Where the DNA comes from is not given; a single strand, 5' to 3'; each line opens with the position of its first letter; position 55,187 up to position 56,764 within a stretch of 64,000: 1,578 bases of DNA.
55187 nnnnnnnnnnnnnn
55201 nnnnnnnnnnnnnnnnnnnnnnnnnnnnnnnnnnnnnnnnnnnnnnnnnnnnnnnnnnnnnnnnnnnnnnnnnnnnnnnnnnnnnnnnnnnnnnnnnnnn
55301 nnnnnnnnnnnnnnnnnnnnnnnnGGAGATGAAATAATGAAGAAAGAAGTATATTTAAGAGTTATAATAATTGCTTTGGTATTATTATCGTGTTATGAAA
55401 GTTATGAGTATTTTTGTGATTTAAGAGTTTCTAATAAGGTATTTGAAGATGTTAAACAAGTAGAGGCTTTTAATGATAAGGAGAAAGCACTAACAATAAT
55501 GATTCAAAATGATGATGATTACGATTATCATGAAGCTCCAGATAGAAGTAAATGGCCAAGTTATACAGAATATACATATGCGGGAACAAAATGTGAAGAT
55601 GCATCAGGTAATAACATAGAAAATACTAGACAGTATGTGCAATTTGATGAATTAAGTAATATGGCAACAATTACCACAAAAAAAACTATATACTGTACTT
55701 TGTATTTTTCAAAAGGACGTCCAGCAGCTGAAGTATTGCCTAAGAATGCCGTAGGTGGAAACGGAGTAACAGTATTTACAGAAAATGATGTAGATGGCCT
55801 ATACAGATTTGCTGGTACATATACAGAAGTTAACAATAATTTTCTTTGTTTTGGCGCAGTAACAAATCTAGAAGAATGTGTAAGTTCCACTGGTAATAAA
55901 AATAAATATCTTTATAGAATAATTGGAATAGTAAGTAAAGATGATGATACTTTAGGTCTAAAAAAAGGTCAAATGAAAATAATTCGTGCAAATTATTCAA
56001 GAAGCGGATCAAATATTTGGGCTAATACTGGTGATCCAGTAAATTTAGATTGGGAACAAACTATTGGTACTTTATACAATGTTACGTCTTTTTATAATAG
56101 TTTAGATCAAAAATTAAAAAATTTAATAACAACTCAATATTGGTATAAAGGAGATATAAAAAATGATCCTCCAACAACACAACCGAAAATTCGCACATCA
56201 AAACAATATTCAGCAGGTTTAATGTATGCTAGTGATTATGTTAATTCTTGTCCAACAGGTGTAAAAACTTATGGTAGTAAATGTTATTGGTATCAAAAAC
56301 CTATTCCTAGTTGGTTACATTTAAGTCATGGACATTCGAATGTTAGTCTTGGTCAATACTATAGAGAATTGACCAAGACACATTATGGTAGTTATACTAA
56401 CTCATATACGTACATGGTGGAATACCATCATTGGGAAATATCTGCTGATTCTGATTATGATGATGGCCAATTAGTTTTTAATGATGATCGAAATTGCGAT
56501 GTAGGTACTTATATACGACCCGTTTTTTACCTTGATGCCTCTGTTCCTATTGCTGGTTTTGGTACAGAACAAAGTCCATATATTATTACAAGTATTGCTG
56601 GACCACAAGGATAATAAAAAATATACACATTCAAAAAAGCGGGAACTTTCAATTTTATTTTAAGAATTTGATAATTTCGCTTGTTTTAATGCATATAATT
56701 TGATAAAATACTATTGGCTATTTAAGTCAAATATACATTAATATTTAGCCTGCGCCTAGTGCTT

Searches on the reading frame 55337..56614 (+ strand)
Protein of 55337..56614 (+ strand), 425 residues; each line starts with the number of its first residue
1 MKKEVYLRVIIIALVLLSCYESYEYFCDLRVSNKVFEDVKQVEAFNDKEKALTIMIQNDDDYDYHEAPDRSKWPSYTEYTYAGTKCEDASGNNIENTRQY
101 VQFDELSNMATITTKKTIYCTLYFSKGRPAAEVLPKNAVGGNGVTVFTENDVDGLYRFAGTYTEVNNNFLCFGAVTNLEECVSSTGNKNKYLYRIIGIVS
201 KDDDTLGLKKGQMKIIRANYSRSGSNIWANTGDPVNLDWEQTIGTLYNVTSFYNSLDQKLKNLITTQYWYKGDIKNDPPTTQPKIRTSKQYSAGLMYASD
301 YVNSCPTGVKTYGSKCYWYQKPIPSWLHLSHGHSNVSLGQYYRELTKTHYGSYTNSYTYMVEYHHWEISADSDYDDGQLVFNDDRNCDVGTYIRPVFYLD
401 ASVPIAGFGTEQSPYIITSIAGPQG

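Call 5: search_protein_families(library=pfam, proteins=[window:55337-56614:+], max_evalue=1)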
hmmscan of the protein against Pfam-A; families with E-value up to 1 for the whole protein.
window:55337-56614:+ (425 aa): 0 families

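Call 6: search_protein_families(library=ncbifam, proteins=[window:55337-56614:+], max_evalue=10)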
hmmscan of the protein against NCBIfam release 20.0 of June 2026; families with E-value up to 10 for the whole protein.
window:55337-56614:+ (425 aa): 0 families

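Call 11: find_homologous_proteins(query=window:55337-56614:+)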
Query window:55337-56614:+ (425 aa): 26 proteins with E <= 0.001 among 1671 candidates.
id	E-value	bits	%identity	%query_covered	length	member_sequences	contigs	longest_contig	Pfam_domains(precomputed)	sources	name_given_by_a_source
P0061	4.3e-294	993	100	100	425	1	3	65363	-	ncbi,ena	-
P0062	2.2e-91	325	36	98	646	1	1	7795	PF19789.7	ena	-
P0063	4.9e-83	297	43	99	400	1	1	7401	-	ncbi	-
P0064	2.5e-82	295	42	99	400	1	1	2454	-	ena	-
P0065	1.1e-80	290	40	99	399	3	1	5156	-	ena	-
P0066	5.1e-80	288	42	99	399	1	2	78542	-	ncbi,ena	-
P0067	2.7e-79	285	42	100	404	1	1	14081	-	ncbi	-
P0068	4.5e-79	284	43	99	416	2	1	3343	-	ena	-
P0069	9.8e-76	273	41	99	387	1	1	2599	-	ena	-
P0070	1.0e-75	273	42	94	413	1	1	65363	-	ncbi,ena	-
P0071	1.7e-74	269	42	99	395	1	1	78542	-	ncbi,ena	-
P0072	1.8e-72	263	38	99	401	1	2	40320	-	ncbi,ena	-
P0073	5.7e-72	261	39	99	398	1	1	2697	-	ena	-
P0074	9.1e-72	260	39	99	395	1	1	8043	-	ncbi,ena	-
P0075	1.0e-71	260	38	99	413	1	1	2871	-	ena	-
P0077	1.5e-60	223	37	99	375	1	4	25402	PF19789.7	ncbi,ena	-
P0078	3.6e-59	219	36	99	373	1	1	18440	PF19789.7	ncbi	-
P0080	6.5e-55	205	33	99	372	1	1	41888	PF19789.7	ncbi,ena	-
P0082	2.9e-52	196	35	99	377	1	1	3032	PF19789.7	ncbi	-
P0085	8.7e-39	152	37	86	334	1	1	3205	PF19789.7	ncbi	-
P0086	1.6e-15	75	31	66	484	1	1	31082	-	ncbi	-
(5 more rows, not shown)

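Call 29: predict_structure(alignment_id=A2)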
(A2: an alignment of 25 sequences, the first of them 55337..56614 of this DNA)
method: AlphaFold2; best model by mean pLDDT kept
length: 425 residues; sequences in the alignment: 25
mean_pLDDT: 73.4   pTM: 0.77
mean pLDDT of the five models: 73.4, 71.9, 71.2, 69.6, 69.3
residues with pLDDT >= 90: 56; 70-90: 236; 50-70: 61; < 50: 72
segments of 3 or more residues with pLDDT < 50: 26-47, 139-144, 228-235, 308-317, 372-389, 422-425
pLDDT, mean of each block of 10 residues (from residue 1): 76 79 52 33 43 82 81 79 87 83 79 82 88 72 56 85 87 78 87 94 93 92 56 52 59 85 90 73 80 88 65 42 76 70 78 72 71 42 47 89 89 84 39
secondary structure, 60 per line:
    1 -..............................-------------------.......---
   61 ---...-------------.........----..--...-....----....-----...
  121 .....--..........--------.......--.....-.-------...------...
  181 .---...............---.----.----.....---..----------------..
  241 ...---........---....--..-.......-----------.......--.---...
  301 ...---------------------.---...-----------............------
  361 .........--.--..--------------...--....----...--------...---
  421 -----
elements in order: H2-31 E51-57 E64-66 E80-88 E101-104 E109-112 E118-125 H130-137 E146-152 E155-159 E169-171 H178-181 H185-191 E192-199 E213-217 H239-243 H247-254 H258-261 E267-273 E285-291 H298-303 E343-354 E361-369 E391-393 E396-399 E404-406 E415-417

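Call 35: fold_search(model_id=the predicted structure, library=pdb)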
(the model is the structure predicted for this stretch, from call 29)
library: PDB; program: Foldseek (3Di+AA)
matches with E <= 10: 70; with E <= 0.001: 0
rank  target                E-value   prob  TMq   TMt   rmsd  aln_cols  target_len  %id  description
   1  5fgr_A                5.2e-01  0.07  0.07  0.18   8.0        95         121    8  Crystal structure of C-terminal domain of shaft pilin spaA from Lactobacillus rhamnosus GG - P21212 space group with Y (released 2016-07-20)
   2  5fgr_C                5.9e-01  0.06  0.08  0.18   8.0        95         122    8  Crystal structure of C-terminal domain of shaft pilin spaA from Lactobacillus rhamnosus GG - P21212 space group with Y (released 2016-07-20)
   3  5faa                  7.5e-01  0.06  0.07  0.17  11.2        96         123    7  Crystal structure of C-terminal domain of shaft pilin spaA from Lactobacillus rhamnosus GG, - I422 space group (released 2016-07-20)
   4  5vvm_B                8.4e-01  0.11  0.09  0.12  12.7       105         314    7  Crystal structure of human CDH23 EC21-23 (released 2018-05-23)
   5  1rv6_X                1.0e+00  0.02  0.07  0.18  14.5       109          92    7  Crystal Structure of PlGF in Complex with Domain 2 of VEGFR1 (released 2004-01-20)
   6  5vvm_A                1.7e+00  0.09  0.11  0.14  10.3       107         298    6  Crystal structure of human CDH23 EC21-23 (released 2018-05-23)
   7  6o2w_A                1.9e+00  0.03  0.06  0.17  15.7        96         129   10  Crystal structure of the SARAF luminal domain Cys-lock mutant dimer (released 2019-05-29)
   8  5xxz_A                2.0e+00  0.04  0.08  0.03   9.1       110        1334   10  Crystal structure of a serine protease from Streptococcus species (released 2018-08-08)
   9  6lqs_R3               2.0e+00  0.01  0.08  0.09  24.0       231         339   10  Cryo-EM structure of 90S small subunit preribosomes in transition states (State D) (released 2020-09-16)
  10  5un2                  2.1e+00  0.06  0.09  0.11  15.1       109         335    3  Crystal Structure of Mouse Cadherin-23 EC19-21 with non-syndromic deafness (DFNB12) associated mutation R2029W (released 2018-02-07)
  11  7ajt_ED               2.3e+00  0.01  0.07  0.09  22.6       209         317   10  Cryo-EM structure of the 90S-exosome super-complex (state Pre-A1-exosome) (released 2020-12-30)
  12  7aju_ED               2.3e+00  0.01  0.07  0.09  22.6       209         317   10  Cryo-EM structure of the 90S-exosome super-complex (state Post-A1-exosome) (released 2020-12-30)
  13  1l4z_B                2.4e+00  0.06  0.10  0.24   8.8       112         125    7  X-RAY CRYSTAL STRUCTURE OF THE COMPLEX OF MICROPLASMINOGEN WITH ALPHA DOMAIN OF STREPTOKINASE IN THE PRESENCE CADMIUM  (released 2002-12-11)
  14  5uwv_C                2.4e+00  0.05  0.07  0.08  10.2        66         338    8  Crystal structure of Mycobacterium abscessus L,D-transpeptidase 2 (released 2017-08-16)
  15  9dr5_E                2.7e+00  0.01  0.06  0.07  15.7       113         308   13  Crystal structure of Catechol 1,2-dioxygenase from Burkholderia multivorans (Zinc bound, P1 form) (released 2024-10-02)
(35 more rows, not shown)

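Call 38: search_protein_families(library=pfam, proteins=[P0086], max_evalue=0.01)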
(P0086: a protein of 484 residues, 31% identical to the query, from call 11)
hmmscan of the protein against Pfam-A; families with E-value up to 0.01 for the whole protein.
P0086 (484 aa): 1 family
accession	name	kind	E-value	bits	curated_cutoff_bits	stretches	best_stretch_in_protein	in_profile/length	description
PF19789.6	DUF6273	-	0.00031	21.1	23.5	0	309-463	19-171/172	Domain of unknown function (DUF6273)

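Call 64: search_protein_families(library=ncbifam, proteins=[P0086], max_evalue=10)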
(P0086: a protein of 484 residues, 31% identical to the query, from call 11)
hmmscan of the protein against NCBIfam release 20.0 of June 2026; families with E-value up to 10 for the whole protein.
P0086 (484 aa): 3 families
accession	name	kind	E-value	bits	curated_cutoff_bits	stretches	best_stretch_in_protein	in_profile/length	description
NF010070.0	PRK13551.1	subfamily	0.0059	15.5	483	1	413-475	105-167/365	agmatine deiminase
TIGR03380.1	agmatine_aguA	equivalog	0.047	12.6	381.8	1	413-475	100-161/357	agmatine deiminase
NF051431.1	Rv0361_Cterm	subfamily_domain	7.9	6.7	37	0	10-129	5-121/140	Rv0361 family membrane protein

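Call 67: search_protein_families(library=pfam, alignment_id=A2, max_evalue=0.1)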
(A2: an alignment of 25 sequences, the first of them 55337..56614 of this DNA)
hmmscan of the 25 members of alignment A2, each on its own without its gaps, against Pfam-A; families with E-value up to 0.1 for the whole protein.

A. member 1, window:55337-56614:+ (425 aa): 0 families

B. families by the number of members that match (of 25 scanned): 6 families
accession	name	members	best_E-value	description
PF19789.6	DUF6273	11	2.4e-14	Domain of unknown function (DUF6273)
PF04584.19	Pox_A28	2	0.018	Poxvirus A28 family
PF25425.1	YfjL_N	1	0.013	YfjL-like, N-terminal domain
PF11346.13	DUF3149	1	0.043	Protein of unknown function (DUF3149)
PF25670.1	Phage_tail_C_2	1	0.046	Phage tail protein C-terminal domain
PF09400.15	DUF2002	1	0.07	Protein of unknown function (DUF2002)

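Call 71: search_solved_structures(query=A2, max_evalue=1)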
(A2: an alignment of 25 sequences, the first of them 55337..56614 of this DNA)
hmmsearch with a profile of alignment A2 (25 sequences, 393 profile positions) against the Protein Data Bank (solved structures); distinct sequences matched with E-value up to 1: 0.

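Call 80: fold_search(model_id=the predicted structure, library=viral)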
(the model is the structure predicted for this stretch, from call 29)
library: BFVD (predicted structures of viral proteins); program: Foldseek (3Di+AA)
matches with E <= 10: 135; with E <= 0.001: 2
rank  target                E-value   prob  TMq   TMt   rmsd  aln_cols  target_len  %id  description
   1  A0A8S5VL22            1.3e-06  1.00  0.32  0.20  11.2       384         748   10  (no name in the UniProt tables at hand)
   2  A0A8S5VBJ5            5.6e-04  0.99  0.28  0.43  11.7       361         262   11  ATP-binding sugar transporter [Myoviridae sp. ctbEa13]
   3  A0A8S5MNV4            1.8e-03  0.99  0.28  0.52  10.3       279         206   12  DUF6273 domain-containing protein [Myoviridae sp. ctI7W9]
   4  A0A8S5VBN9            2.2e-03  0.99  0.26  0.33   8.6       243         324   12  DUF6273 domain-containing protein [Myoviridae sp. ctbEa13]
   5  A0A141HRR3            2.2e-03  0.97  0.29  0.11   8.9       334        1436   12  (no name in the UniProt tables at hand)
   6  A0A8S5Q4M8            2.6e-03  0.91  0.30  0.17  13.5       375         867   12  DUF6273 domain-containing protein [Siphoviridae sp. ctQqU1]
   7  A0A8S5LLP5            7.1e-03  0.99  0.29  0.18   7.5       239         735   11  Interferon alpha/beta receptor 1, Interferon I interferon signaling complex [Siphoviridae sp. ctvok7]
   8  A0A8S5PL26            1.3e-02  0.80  0.30  0.27  12.6       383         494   10  DUF6273 domain-containing protein [Siphoviridae sp. ctOSJ35]
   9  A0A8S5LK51            1.5e-02  0.91  0.26  0.29   9.2       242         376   11  DUF6273 domain-containing protein [Siphoviridae sp. ctnhN1]
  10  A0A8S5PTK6            9.4e-02  0.47  0.23  0.23  10.7       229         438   13  Uncharacterized protein [Myoviridae sp. ctzS633]
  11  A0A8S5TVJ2            2.3e-01  0.54  0.27  0.17   7.4       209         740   10  Endopeptidase tail [Siphoviridae sp. ctx254]
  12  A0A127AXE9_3          3.9e-01  0.20  0.10  0.04  13.0       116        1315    9  Polyprotein [Rhizoctonia solani endornavirus 2]
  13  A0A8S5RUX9            4.1e-01  0.20  0.25  0.20  11.3       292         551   11  (no name in the UniProt tables at hand)
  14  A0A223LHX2            4.1e-01  0.06  0.17  0.14  15.1       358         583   11  Putative virion structural protein [Erwinia phage vB_EamM_RisingSun]
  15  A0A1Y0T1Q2            6.5e-01  0.07  0.20  0.17  12.7       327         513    8  Virion structural protein [Pseudomonas phage Phabio]
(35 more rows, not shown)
